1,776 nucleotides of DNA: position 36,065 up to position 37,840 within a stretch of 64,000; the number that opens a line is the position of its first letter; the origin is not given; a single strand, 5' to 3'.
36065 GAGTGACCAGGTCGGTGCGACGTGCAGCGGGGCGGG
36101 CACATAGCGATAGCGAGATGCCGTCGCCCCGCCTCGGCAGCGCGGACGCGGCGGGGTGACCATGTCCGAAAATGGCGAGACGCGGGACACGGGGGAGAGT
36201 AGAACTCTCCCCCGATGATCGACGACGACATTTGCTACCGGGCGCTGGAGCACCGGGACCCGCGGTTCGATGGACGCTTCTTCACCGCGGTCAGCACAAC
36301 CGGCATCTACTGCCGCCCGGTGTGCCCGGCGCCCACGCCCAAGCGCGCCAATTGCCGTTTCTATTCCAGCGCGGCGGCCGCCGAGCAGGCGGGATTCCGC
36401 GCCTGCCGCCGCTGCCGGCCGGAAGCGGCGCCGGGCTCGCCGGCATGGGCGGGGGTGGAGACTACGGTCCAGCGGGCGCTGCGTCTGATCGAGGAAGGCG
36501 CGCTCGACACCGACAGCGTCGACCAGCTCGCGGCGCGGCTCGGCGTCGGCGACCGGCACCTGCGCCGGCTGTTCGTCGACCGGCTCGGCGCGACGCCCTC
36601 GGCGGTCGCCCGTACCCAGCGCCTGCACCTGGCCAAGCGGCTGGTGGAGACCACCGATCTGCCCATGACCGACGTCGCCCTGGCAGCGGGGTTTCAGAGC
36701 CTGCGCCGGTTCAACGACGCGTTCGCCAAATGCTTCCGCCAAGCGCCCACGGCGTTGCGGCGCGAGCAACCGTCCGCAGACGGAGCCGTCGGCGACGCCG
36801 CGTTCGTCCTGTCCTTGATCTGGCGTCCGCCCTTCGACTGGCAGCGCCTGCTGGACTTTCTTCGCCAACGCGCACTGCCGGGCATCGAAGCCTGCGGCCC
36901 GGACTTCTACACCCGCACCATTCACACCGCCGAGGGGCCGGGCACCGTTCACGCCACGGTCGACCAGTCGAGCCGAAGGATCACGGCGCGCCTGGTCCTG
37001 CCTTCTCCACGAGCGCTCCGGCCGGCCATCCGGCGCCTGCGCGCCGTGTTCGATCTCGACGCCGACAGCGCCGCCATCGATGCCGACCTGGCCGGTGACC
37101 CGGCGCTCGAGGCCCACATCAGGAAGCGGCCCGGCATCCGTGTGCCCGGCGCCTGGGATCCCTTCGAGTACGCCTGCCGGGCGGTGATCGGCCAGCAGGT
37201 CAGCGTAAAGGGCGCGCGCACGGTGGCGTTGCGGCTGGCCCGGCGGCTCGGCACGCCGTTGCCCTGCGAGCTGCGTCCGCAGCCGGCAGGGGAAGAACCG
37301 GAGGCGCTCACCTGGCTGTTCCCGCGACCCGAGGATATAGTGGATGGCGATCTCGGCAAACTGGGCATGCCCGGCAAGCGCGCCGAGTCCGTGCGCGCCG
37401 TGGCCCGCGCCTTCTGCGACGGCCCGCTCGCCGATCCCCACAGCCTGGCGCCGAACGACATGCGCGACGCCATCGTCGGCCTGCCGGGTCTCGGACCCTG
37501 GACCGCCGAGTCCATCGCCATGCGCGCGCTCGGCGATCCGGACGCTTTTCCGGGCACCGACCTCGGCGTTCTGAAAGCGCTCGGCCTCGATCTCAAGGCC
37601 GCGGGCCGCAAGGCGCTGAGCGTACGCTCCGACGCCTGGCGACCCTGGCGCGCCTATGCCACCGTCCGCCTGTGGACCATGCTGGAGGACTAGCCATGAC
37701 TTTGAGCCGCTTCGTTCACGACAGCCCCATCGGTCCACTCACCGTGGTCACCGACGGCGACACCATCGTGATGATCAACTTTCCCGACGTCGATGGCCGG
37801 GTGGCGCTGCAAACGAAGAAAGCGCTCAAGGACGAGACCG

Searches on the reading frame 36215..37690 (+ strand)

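Call 40: search_protein_families(library=pfam, proteins=[window:36215-37690:+], max_evalue=0.001)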
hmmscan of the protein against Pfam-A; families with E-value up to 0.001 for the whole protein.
window:36215-37690:+ (492 aa): 5 families
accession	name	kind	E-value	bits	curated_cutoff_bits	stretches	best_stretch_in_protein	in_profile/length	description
PF06029.17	AlkA_N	-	2.9e-37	127.9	26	1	199-315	2-118/118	AlkA N-terminal domain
PF02805.21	Ada_Zn_binding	-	9.3e-30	102.9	23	1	7-70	2-65/65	Metal binding domain of Ada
PF12833.13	HTH_18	-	8.9e-22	77.6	33.6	1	105-183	1-79/80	Helix-turn-helix domain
PF00165.29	HTH_AraC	-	1e-05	26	26.6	0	146-180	6-39/42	Bacterial regulatory helix-turn-helix proteins, AraC family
PF00730.31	HhH-GPD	-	3.1e-05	24.7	26.2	1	322-478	2-106/108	HhH-GPD superfamily base excision DNA repair protein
